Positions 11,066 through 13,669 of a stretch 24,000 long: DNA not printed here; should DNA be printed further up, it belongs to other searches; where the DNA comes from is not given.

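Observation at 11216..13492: ANTAR domain at the N-terminus of a PP2C phosphatase (an RNA-binding output fused to a phosphatase output)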

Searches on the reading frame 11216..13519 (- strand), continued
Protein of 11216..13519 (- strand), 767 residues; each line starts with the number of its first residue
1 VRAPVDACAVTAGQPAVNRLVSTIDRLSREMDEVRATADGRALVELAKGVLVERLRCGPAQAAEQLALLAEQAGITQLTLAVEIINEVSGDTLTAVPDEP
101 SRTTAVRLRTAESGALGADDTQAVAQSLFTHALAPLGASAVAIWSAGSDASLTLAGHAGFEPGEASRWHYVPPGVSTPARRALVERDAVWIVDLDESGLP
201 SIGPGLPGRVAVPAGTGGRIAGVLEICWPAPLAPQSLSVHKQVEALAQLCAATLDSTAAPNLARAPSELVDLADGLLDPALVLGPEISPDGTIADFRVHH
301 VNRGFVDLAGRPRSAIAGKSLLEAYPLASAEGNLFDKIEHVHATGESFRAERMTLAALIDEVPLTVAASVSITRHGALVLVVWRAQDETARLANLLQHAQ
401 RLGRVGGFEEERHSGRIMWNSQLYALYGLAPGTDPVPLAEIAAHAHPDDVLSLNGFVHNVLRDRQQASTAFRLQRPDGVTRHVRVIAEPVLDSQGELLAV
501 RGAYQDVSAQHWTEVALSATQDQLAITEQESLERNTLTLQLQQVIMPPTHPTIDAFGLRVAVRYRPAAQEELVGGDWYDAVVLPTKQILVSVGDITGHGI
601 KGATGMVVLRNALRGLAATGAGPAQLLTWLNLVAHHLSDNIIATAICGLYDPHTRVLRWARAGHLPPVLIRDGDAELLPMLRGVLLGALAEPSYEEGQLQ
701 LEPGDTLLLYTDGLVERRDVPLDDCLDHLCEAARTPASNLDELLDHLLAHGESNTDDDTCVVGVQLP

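Call 7: find_homologous_proteins(query=window:11216-13519:-)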
Query window:11216-13519:- (767 aa): 1530 proteins with E <= 0.001 among 8000 candidates; the best 120 are listed.
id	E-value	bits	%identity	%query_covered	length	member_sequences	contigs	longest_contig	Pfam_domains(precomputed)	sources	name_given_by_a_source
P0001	0.0e+0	1616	97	99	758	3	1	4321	PF08447.19,PF13426.14,PF03861.20,PF08448.17,PF00989.32,PF07228.18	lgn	-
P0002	0.0e+0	1497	90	99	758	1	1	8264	PF08447.19,PF13426.14,PF03861.20,PF08448.17,PF00989.32,PF07228.18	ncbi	-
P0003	0.0e+0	1471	87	99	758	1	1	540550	PF08447.19,PF13426.14,PF03861.20,PF08448.17,PF07228.18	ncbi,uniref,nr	ncbi:SpoIIE family protein phosphatase [Lentzea cavernae]|uniref:Transcription antitermination regul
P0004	0.0e+0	1469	87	99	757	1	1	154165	PF08447.19,PF13426.14,PF03861.20,PF08448.17,PF07228.18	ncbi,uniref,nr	ncbi:SpoIIE family protein phosphatase [Lentzea sp.]|uniref:SpoIIE family protein phosphatase n=1 Ta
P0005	0.0e+0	1383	82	99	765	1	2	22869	PF08447.19,PF13426.14,PF03861.20,PF08448.17,PF07228.18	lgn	-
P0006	0.0e+0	1383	82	99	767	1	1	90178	PF08447.19,PF13426.14,PF03861.20,PF08448.17,PF00989.32,PF07228.18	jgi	jgi:serine phosphatase RsbU (regulator of sigma subunit)/PAS domain-containing protein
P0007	0.0e+0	1382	84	98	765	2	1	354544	PF08447.19,PF03861.20,PF08448.17,PF07228.18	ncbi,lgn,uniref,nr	ncbi:Serine phosphatase RsbU, regulator of sigma subunit [Lentzea xinjiangensis]|uniref:Serine phosp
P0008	0.0e+0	1355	81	100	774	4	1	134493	PF08447.19,PF03861.20,PF08448.17,PF07228.18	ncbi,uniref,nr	ncbi:PP2C family protein-serine/threonine phosphatase [Lentzea sp. CC55]|uniref:PP2C family protein-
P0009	0.0e+0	1354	82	99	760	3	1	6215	PF08447.19,PF03861.20,PF08448.17,PF07228.18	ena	-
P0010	0.0e+0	1349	81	100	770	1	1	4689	PF08447.19,PF13426.14,PF13185.13,PF03861.20,PF08448.17,PF00989.32,PF07228.18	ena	-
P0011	0.0e+0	1333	80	99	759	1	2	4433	PF08447.19,PF03861.20,PF08448.17,PF07228.18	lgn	-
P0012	0.0e+0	1333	81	99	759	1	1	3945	PF08447.19,PF03861.20,PF08448.17,PF07228.18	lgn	-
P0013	0.0e+0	1331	81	99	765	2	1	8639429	PF08447.19,PF03861.20,PF08448.17,PF07228.18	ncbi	ncbi:SpoIIE family protein phosphatase [Lentzea chajnantorensis]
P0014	0.0e+0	1329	80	99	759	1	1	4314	PF08447.19,PF03861.20,PF08448.17,PF07228.18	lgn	-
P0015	0.0e+0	1324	80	100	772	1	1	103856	PF08447.19,PF03861.20,PF08448.17,PF07228.18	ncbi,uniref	ncbi:SpoIIE family protein phosphatase [Lentzea sp.]|uniref:SpoIIE family protein phosphatase n=1 Ta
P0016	0.0e+0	1324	80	99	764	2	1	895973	PF08447.19,PF03861.20,PF07228.18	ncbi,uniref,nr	ncbi:PP2C family protein-serine/threonine phosphatase [Nocardia sp. NRRL S-836]|uniref:PP2C family p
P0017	0.0e+0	1315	79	99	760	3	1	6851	PF08447.19,PF03861.20,PF08448.17,PF07228.18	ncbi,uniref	ncbi:SpoIIE family protein phosphatase [Lentzea sp. NPDC006480]|uniref:SpoIIE family protein phospha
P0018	0.0e+0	1308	79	99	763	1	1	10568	PF08447.19,PF03861.20,PF08448.17,PF07228.18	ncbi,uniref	ncbi:SpoIIE family protein phosphatase [Lentzea sp. NPDC060358]|uniref:SpoIIE family protein phospha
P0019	0.0e+0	1306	79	99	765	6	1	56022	PF08447.19,PF13426.14,PF13185.13,PF03861.20,PF08448.17,PF07228.18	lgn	-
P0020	0.0e+0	1290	78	99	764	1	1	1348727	PF08447.19,PF13185.13,PF03861.20,PF08448.17,PF00989.32,PF07228.18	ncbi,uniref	ncbi:SpoIIE family protein phosphatase [Lentzea sp. NPDC102401]|uniref:SpoIIE family protein phospha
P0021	0.0e+0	1285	78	99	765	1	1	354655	PF08447.19,PF13426.14,PF03861.20,PF08448.17,PF07228.18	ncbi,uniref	ncbi:SpoIIE family protein phosphatase [Lentzea sp. NPDC051208]|uniref:SpoIIE family protein phospha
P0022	0.0e+0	1284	78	98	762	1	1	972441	PF08447.19,PF13426.14,PF03861.20,PF08448.17,PF07228.18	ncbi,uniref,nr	ncbi:transcription antitermination regulator [Lentzea pudingi]|uniref:Transcription antitermination 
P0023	0.0e+0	1282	78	99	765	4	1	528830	PF08447.19,PF03861.20,PF08448.17,PF07228.18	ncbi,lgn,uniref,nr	ncbi:SpoIIE family protein phosphatase [Lentzea californiensis]|uniref:SpoIIE family protein phospha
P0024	0.0e+0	1280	78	99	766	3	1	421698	PF08447.19,PF13426.14,PF03861.20,PF08448.17,PF07228.18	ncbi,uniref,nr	ncbi:SpoIIE family protein phosphatase [Lentzea sp. BCCO 10_0798]|uniref:SpoIIE family protein phosp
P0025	0.0e+0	1269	76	99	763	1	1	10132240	PF08447.19,PF13426.14,PF03861.20,PF08448.17,PF00989.32,PF07228.18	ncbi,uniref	ncbi:SpoIIE family protein phosphatase [Lentzea sp. HUAS TT2]|uniref:SpoIIE family protein phosphata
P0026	0.0e+0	1265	77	98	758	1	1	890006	PF08447.19,PF13426.14,PF03861.20,PF08448.17,PF00989.32,PF07228.18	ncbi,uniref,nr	ncbi:SpoIIE family protein phosphatase [Lentzea cavernae]|uniref:Transcription antitermination regul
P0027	0.0e+0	1258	81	94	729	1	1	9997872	PF08447.19,PF08448.17,PF07228.18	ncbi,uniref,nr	ncbi:antitermination regulator [Lentzea guizhouensis]|uniref:Antitermination regulator n=1 Tax=Lentz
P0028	0.0e+0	1140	69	98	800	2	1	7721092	PF08447.19,PF13185.13,PF03861.20,PF00989.32,PF07228.18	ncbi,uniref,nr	ncbi:serine phosphatase RsbU (regulator of sigma subunit)/PAS domain-containing protein [Saccharothr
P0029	0.0e+0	1098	67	98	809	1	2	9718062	PF08447.19,PF13185.13,PF03861.20,PF08448.17,PF07228.18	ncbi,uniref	ncbi:SpoIIE family protein phosphatase [Saccharothrix sp. Mg75]|uniref:SpoIIE family protein phospha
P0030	0.0e+0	1095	67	98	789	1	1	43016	PF08447.19,PF03861.20,PF07228.18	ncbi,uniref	ncbi:SpoIIE family protein phosphatase [Actinosynnema sp. NPDC053489]|uniref:SpoIIE family protein p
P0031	0.0e+0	1092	69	95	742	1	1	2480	PF08447.19,PF13185.13,PF01590.33,PF03861.20,PF07228.18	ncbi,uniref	ncbi:SpoIIE family protein phosphatase, partial [Actinosynnema sp. NPDC023658]|uniref:SpoIIE family 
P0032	0.0e+0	1088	67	98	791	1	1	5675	PF08447.19,PF03861.20,PF07228.18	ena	-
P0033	0.0e+0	1079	66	98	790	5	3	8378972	PF08447.19,PF13185.13,PF03861.20,PF07228.18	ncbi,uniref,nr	ncbi:SpoIIE family protein phosphatase [Saccharothrix longispora]|uniref:PAS domain-containing prote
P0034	0.0e+0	1075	65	98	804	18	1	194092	PF08447.19,PF13185.13,PF03861.20,PF07228.18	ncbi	ncbi:SpoIIE family protein phosphatase [Nocardia gipuzkoensis]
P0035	0.0e+0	1074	67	98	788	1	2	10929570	PF08447.19,PF13185.13,PF03861.20,PF08448.17,PF07228.18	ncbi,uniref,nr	ncbi:SpoIIE family protein phosphatase [Saccharothrix syringae]|uniref:ANTAR domain-containing prote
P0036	0.0e+0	1073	66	98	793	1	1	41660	PF13185.13,PF03861.20,PF07228.18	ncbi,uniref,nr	ncbi:SpoIIE family protein phosphatase [Nocardia araoensis]|uniref:SpoIIE family protein phosphatase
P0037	0.0e+0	1072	64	98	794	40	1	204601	PF08447.19,PF13185.13,PF03861.20,PF07228.18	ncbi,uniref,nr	ncbi:SpoIIE family protein phosphatase [Nocardia beijingensis]|uniref:SpoIIE family protein phosphat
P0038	0.0e+0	1069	65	98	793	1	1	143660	PF08447.19,PF13185.13,PF03861.20,PF07228.18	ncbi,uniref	ncbi:SpoIIE family protein phosphatase [Nocardia sp. NPDC051900]|uniref:SpoIIE family protein phosph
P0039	0.0e+0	1069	65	98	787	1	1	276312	PF08447.19,PF13185.13,PF03861.20,PF00989.32,PF07228.18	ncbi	-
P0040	0.0e+0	1067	65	98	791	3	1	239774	PF08447.19,PF03861.20,PF08448.17,PF07228.18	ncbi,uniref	ncbi:SpoIIE family protein phosphatase [Saccharothrix saharensis]|uniref:SpoIIE family protein phosp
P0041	0.0e+0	1067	64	100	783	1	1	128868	PF08447.19,PF13185.13,PF03861.20,PF07228.18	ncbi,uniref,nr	ncbi:SpoIIE family protein phosphatase [Nocardia sp. CDC159]|uniref:SpoIIE family protein phosphatas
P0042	0.0e+0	1066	65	98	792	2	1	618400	PF08447.19,PF13185.13,PF03861.20,PF07228.18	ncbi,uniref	ncbi:SpoIIE family protein phosphatase [Nocardia sp. NPDC047038]|uniref:SpoIIE family protein phosph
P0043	0.0e+0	1065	67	98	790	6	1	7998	PF08447.19,PF13185.13,PF03861.20,PF07228.18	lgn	-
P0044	0.0e+0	1065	65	98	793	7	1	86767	PF08447.19,PF13185.13,PF03861.20,PF07228.18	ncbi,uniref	ncbi:SpoIIE family protein phosphatase [Nocardia sp. SC052]|uniref:SpoIIE family protein phosphatase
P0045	0.0e+0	1063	63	100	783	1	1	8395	PF08447.19,PF03861.20,PF07228.18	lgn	-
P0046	0.0e+0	1061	65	98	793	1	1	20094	PF08447.19,PF13185.13,PF03861.20,PF07228.18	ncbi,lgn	ncbi:SpoIIE family protein phosphatase [Nocardia sp. NPDC004260]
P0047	0.0e+0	1060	63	99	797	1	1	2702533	PF08447.19,PF13185.13,PF03861.20,PF07228.18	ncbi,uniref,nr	ncbi:SpoIIE family protein phosphatase [Nocardia sp. XZ_19_385]|uniref:SpoIIE family protein phospha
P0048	0.0e+0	1060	64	99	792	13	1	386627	PF08447.19,PF03861.20,PF07228.18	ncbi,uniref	ncbi:SpoIIE family protein phosphatase [Nocardia sp. NPDC047648]|uniref:SpoIIE family protein phosph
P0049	0.0e+0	1060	64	98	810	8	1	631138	PF08447.19,PF13185.13,PF03861.20,PF07228.18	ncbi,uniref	ncbi:SpoIIE family protein phosphatase [Nocardia jiangsuensis]|uniref:SpoIIE family protein phosphat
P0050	0.0e+0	1059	66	98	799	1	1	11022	PF08447.19,PF13185.13,PF03861.20,PF07228.18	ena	-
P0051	0.0e+0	1058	65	98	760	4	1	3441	PF08447.19,PF13185.13,PF01590.33,PF03861.20,PF08448.17,PF00989.32,PF07228.18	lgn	-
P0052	0.0e+0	1058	63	98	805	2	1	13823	PF08447.19,PF13185.13,PF03861.20,PF07228.18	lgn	-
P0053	0.0e+0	1057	64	98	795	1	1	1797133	PF08447.19,PF13185.13,PF03861.20,PF07228.18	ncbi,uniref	ncbi:SpoIIE family protein phosphatase [Nocardia sp. NPDC088792]|uniref:SpoIIE family protein phosph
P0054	0.0e+0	1056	65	98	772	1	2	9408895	PF08447.19,PF13185.13,PF01590.33,PF03861.20,PF00989.32,PF07228.18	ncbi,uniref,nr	ncbi:SpoIIE family protein phosphatase [Saccharothrix variisporea]|uniref:PAS domain-containing prot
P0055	0.0e+0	1055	63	98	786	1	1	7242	PF13185.13,PF01590.33,PF03861.20,PF07228.18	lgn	-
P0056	0.0e+0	1055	65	98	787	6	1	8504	PF08447.19,PF03861.20,PF00989.32,PF07228.18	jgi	jgi:serine phosphatase RsbU (regulator of sigma subunit)/PAS domain-containing protein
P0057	0.0e+0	1052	65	94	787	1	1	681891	PF08447.19,PF03861.20,PF07228.18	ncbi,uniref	ncbi:SpoIIE family protein phosphatase [Nocardia sp. NPDC052316]|uniref:SpoIIE family protein phosph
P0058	0.0e+0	1051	65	98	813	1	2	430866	PF08447.19,PF03861.20,PF08448.17,PF07228.18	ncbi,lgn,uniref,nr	ncbi:ANTAR domain-containing protein [Streptoalloteichus tenebrarius]|uniref:ANTAR domain-containing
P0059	0.0e+0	1051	64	98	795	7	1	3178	PF08447.19,PF03861.20,PF08448.17,PF07228.18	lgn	-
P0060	0.0e+0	1051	82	75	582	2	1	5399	PF08447.19,PF07228.18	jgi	jgi:serine phosphatase RsbU (regulator of sigma subunit)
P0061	0.0e+0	1050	63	98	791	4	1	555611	PF08447.19,PF13185.13,PF03861.20,PF07228.18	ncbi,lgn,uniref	ncbi:SpoIIE family protein phosphatase [Nocardia sp. NPDC050713]|uniref:SpoIIE family protein phosph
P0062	0.0e+0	1049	64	99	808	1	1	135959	PF08447.19,PF13426.14,PF13185.13,PF03861.20,PF08448.17,PF00989.32,PF07228.18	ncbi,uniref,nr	ncbi:SpoIIE family protein phosphatase [Streptoalloteichus hindustanus]|uniref:ANTAR domain-containi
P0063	0.0e+0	1048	62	98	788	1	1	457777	PF08447.19,PF13185.13,PF03861.20,PF07228.18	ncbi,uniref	ncbi:SpoIIE family protein phosphatase (plasmid) [Streptosporangium sp. CA-135522]|uniref:SpoIIE fam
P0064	0.0e+0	1047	65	98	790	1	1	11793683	PF08447.19,PF03861.20,PF07228.18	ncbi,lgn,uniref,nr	ncbi:SpoIIE family protein phosphatase [Umezawaea sp. Da 62-37]|uniref:SpoIIE family protein phospha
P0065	0.0e+0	1047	65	98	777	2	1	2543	PF08447.19,PF13185.13,PF01590.33,PF03861.20,PF07228.18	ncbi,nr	ncbi:MAG: SpoIIE family protein phosphatase [Saccharothrix sp.]|nr:SpoIIE family protein phosphatase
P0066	0.0e+0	1046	63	98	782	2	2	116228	PF08447.19,PF13185.13,PF01590.33,PF03861.20,PF07228.18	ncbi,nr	ncbi:SpoIIE family protein phosphatase [Nocardia tenerifensis]|nr:SpoIIE family protein phosphatase 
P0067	0.0e+0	1045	63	100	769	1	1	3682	PF08447.19,PF03861.20,PF07228.18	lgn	-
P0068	0.0e+0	1038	63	98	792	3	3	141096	PF08447.19,PF13185.13,PF01590.33,PF03861.20,PF08448.17,PF07228.18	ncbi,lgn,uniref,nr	ncbi:SpoIIE family protein phosphatase [Nocardia ninae]|uniref:Transcription antitermination regulat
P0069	0.0e+0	1038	62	99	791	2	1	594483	PF08447.19,PF13185.13,PF03861.20,PF07228.18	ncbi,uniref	ncbi:SpoIIE family protein phosphatase [Nonomuraea cavernae]|uniref:SpoIIE family protein phosphatas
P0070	0.0e+0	1038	63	98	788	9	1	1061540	PF08447.19,PF03861.20,PF07228.18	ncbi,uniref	ncbi:SpoIIE family protein phosphatase [Nonomuraea sp. NPDC049028]|uniref:SpoIIE family protein phos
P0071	0.0e+0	1038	64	98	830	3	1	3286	PF08447.19,PF13185.13,PF03861.20,PF07228.18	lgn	-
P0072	0.0e+0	1037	62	100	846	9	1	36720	PF08447.19,PF13185.13,PF03861.20,PF08448.17,PF00989.32,PF07228.18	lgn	-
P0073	0.0e+0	1037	62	99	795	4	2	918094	PF08447.19,PF13185.13,PF03861.20,PF07228.18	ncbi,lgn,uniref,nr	ncbi:Serine phosphatase RsbU, regulator of sigma subunit [Nocardia amikacinitolerans]|uniref:Serine 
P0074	0.0e+0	1037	64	98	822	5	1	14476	PF08447.19,PF13185.13,PF03861.20,PF07228.18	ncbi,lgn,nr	ncbi:MAG TPA: SpoIIE family protein phosphatase [Actinomadura sp.]|nr:SpoIIE family protein phosphat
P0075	0.0e+0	1036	64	98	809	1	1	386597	PF08447.19,PF03861.20,PF08448.17,PF07228.18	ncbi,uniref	ncbi:SpoIIE family protein phosphatase [Streptomyces sp. NPDC017056]|uniref:SpoIIE family protein ph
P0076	0.0e+0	1036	64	98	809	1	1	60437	PF08447.19,PF03861.20,PF08448.17,PF07228.18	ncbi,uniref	ncbi:SpoIIE family protein phosphatase [Streptomyces sp. NPDC007100]|uniref:SpoIIE family protein ph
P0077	0.0e+0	1035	62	98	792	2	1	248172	PF08447.19,PF03861.20,PF07228.18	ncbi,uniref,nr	ncbi:SpoIIE family protein phosphatase [Streptomyces ficellus]|uniref:SpoIIE family protein phosphat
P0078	0.0e+0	1035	62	98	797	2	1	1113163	PF08447.19,PF13185.13,PF03861.20,PF07228.18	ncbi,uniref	ncbi:SpoIIE family protein phosphatase [Nonomuraea sp. NPDC049269]|uniref:SpoIIE family protein phos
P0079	0.0e+0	1035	65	98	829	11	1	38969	PF08447.19,PF13185.13,PF01590.33,PF03861.20,PF00989.32,PF07228.18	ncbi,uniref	ncbi:SpoIIE family protein phosphatase [Streptomyces pristinaespiralis]|uniref:SpoIIE family protein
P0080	0.0e+0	1035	62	98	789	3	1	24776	PF08447.19,PF13185.13,PF03861.20,PF07228.18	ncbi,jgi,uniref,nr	ncbi:MAG TPA: SpoIIE family protein phosphatase [Nocardia sp.]|uniref:SpoIIE family protein phosphat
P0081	0.0e+0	1034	62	98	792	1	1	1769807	PF08447.19,PF03861.20,PF07228.18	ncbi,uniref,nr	ncbi:SpoIIE family protein phosphatase [Nocardia sp. BMG111209]|uniref:SpoIIE family protein phospha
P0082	0.0e+0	1034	62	98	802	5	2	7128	PF08447.19,PF13185.13,PF03861.20,PF07228.18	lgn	-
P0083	0.0e+0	1033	64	94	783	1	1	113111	PF08447.19,PF13185.13,PF03861.20,PF07228.18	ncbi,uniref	ncbi:SpoIIE family protein phosphatase [Nocardia sp. CWNU-33]|uniref:SpoIIE family protein phosphata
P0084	0.0e+0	1032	62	98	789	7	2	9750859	PF08447.19,PF03861.20,PF07228.18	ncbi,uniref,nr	ncbi:SpoIIE family protein phosphatase [Nonomuraea roseoviolacea]|uniref:Serine phosphatase RsbU (Re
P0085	0.0e+0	1031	64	98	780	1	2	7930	PF08447.19,PF13185.13,PF03861.20,PF07228.18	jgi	jgi:serine phosphatase RsbU (regulator of sigma subunit)/PAS domain-containing protein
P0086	0.0e+0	1029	64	98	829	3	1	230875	PF08447.19,PF13185.13,PF03861.20,PF07228.18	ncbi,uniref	ncbi:SpoIIE family protein phosphatase [Streptomyces chrestomyceticus]|uniref:SpoIIE family protein 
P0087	0.0e+0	1029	62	98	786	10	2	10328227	PF08447.19,PF13185.13,PF03861.20,PF08448.17,PF07228.18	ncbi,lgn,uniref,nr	ncbi:PP2C family protein-serine/threonine phosphatase [Streptosporangium lutulentum]|uniref:Serine p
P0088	0.0e+0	1029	63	98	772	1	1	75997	PF08447.19,PF13185.13,PF03861.20,PF08448.17,PF00989.32,PF07228.18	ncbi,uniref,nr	ncbi:SpoIIE family protein phosphatase [Thermoactinospora rubra]|uniref:SpoIIE family protein phosph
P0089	0.0e+0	1029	63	98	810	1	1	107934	PF08447.19,PF13185.13,PF01590.33,PF03861.20,PF08448.17,PF07228.18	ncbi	ncbi:SpoIIE family protein phosphatase [Streptomyces sp. SYSU K217416]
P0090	0.0e+0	1028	62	100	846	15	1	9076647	PF08447.19,PF13185.13,PF03861.20,PF07228.18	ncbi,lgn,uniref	ncbi:SpoIIE family protein phosphatase [Streptomyces sp. NBC_01210]|uniref:SpoIIE family protein pho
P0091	0.0e+0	1028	63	98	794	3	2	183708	PF08447.19,PF03861.20,PF07228.18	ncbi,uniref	ncbi:SpoIIE family protein phosphatase [Nonomuraea pusilla]|uniref:SpoIIE family protein phosphatase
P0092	0.0e+0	1028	63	99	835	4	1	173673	PF08447.19,PF03861.20,PF08448.17,PF07228.18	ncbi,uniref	ncbi:SpoIIE family protein phosphatase [Streptomyces sp. NPDC002992]|uniref:SpoIIE family protein ph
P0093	0.0e+0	1027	63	98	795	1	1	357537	PF08447.19,PF13185.13,PF03861.20,PF07228.18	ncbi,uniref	ncbi:SpoIIE family protein phosphatase [Streptomyces sp. NPDC052496]|uniref:SpoIIE family protein ph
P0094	0.0e+0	1027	62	100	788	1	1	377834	PF08447.19,PF13185.13,PF03861.20,PF08448.17,PF00989.32,PF07228.18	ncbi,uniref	ncbi:SpoIIE family protein phosphatase [Streptomyces sp. NPDC002889]|uniref:SpoIIE family protein ph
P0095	0.0e+0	1027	63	98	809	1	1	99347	PF08447.19,PF13185.13,PF01590.33,PF03861.20,PF07228.18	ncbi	ncbi:SpoIIE family protein phosphatase [Streptomyces sp. SYSU K21746]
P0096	0.0e+0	1027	63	98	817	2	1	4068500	PF08447.19,PF03861.20,PF07228.18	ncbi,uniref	ncbi:SpoIIE family protein phosphatase [Streptomyces sp. CA-135486]|uniref:SpoIIE family protein pho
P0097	0.0e+0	1026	62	98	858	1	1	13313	PF08447.19,PF13185.13,PF03861.20,PF07228.18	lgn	-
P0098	0.0e+0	1026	64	98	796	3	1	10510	PF08447.19,PF03861.20,PF07228.18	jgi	jgi:PAS domain-containing protein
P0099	0.0e+0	1025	62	99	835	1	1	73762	PF08447.19,PF03861.20,PF08448.17,PF07228.18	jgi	jgi:PAS domain-containing protein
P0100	0.0e+0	1025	63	98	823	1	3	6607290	PF08447.19,PF03861.20,PF07228.18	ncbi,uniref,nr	ncbi:SpoIIE family protein phosphatase [Streptomyces fulvorobeus]|uniref:PAS domain-containing prote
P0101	0.0e+0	1025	62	98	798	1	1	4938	PF08447.19,PF13185.13,PF03861.20,PF08448.17,PF07228.18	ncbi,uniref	ncbi:SpoIIE family protein phosphatase [Streptomyces sp. NPDC006368]|uniref:GAF domain-containing Sp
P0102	0.0e+0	1024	62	98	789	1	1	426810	PF08447.19,PF03861.20,PF08448.17,PF07228.18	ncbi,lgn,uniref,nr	ncbi:SpoIIE family protein phosphatase [Nocardia aurantia]|uniref:Antitermination regulator n=1 Tax=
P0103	0.0e+0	1024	63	98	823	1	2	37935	PF08447.19,PF03861.20,PF08448.17,PF07228.18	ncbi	-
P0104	0.0e+0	1024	63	98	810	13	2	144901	PF08447.19,PF13185.13,PF03861.20,PF07228.18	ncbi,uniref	ncbi:SpoIIE family protein phosphatase [Streptomyces chrestomyceticus]|uniref:SpoIIE family protein 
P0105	0.0e+0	1024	63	98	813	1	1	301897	PF08447.19,PF13185.13,PF03861.20,PF07228.18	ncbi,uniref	ncbi:SpoIIE family protein phosphatase [Streptomyces sp. NPDC017529]|uniref:SpoIIE family protein ph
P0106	0.0e+0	1023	62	98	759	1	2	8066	PF08447.19,PF13185.13,PF03861.20,PF08448.17,PF07228.18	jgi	jgi:serine phosphatase RsbU (regulator of sigma subunit)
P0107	0.0e+0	1023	63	99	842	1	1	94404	PF08447.19,PF13185.13,PF03861.20,PF00989.32,PF07228.18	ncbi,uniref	ncbi:GAF domain-containing SpoIIE family protein phosphatase [Streptomyces sp. NPDC002889]|uniref:GA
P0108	0.0e+0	1023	62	98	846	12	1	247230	PF08447.19,PF03861.20,PF07228.18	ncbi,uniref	ncbi:SpoIIE family protein phosphatase [Streptomyces sp. NPDC001268]|uniref:SpoIIE family protein ph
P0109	0.0e+0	1022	63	98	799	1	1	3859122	PF08447.19,PF13185.13,PF03861.20,PF07228.18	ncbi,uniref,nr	ncbi:SpoIIE family protein phosphatase [Streptomyces sp. NBC_01142]|uniref:SpoIIE family protein pho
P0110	0.0e+0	1022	63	98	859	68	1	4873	PF08447.19,PF13185.13,PF03861.20,PF08448.17,PF07228.18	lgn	-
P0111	0.0e+0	1022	62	99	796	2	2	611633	PF08447.19,PF03861.20,PF08448.17,PF07228.18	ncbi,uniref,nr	ncbi:SpoIIE family protein phosphatase [Nonomuraea zeae]|uniref:SpoIIE family protein phosphatase n=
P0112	0.0e+0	1021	62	98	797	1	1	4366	PF08447.19,PF13185.13,PF03861.20,PF07228.18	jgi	jgi:serine phosphatase RsbU (regulator of sigma subunit)/PAS domain-containing protein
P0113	0.0e+0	1021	63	98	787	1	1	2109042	PF08447.19,PF13185.13,PF03861.20,PF08448.17,PF07228.18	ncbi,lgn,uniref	ncbi:SpoIIE family protein phosphatase [Nocardia sp. NPDC050712]|uniref:SpoIIE family protein phosph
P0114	0.0e+0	1020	62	98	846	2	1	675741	PF08447.19,PF13185.13,PF03861.20,PF07228.18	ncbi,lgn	ncbi:SpoIIE family protein phosphatase [Streptomyces fenghuangensis]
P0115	0.0e+0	1020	62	98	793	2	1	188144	PF08447.19,PF13185.13,PF01590.33,PF03861.20,PF07228.18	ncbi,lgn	ncbi:SpoIIE family protein phosphatase [Nocardia goodfellowii]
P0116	0.0e+0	1020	63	98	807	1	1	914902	PF08447.19,PF03861.20,PF07228.18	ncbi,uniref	ncbi:SpoIIE family protein phosphatase [Streptomyces sp. NPDC015346]|uniref:SpoIIE family protein ph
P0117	0.0e+0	1020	63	98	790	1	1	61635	PF08447.19,PF13185.13,PF01590.33,PF03861.20,PF08448.17,PF07228.18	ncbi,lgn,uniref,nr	ncbi:SpoIIE family protein phosphatase [Nocardia sp. alder85J]|uniref:SpoIIE family protein phosphat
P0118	0.0e+0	1020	63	98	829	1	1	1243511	PF08447.19,PF13185.13,PF03861.20,PF07228.18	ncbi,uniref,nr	ncbi:antitermination regulator [Streptomyces sp. CB02923]|uniref:SpoIIE family protein phosphatase n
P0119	0.0e+0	1020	62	98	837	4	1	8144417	PF08447.19,PF03861.20,PF07228.18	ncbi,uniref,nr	ncbi:antitermination regulator [Streptomyces albireticuli]|uniref:Antitermination regulator n=1 Tax=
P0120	0.0e+0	1020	62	98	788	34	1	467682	PF08447.19,PF13185.13,PF03861.20,PF07228.18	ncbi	ncbi:SpoIIE family protein phosphatase [Nocardia salmonicida]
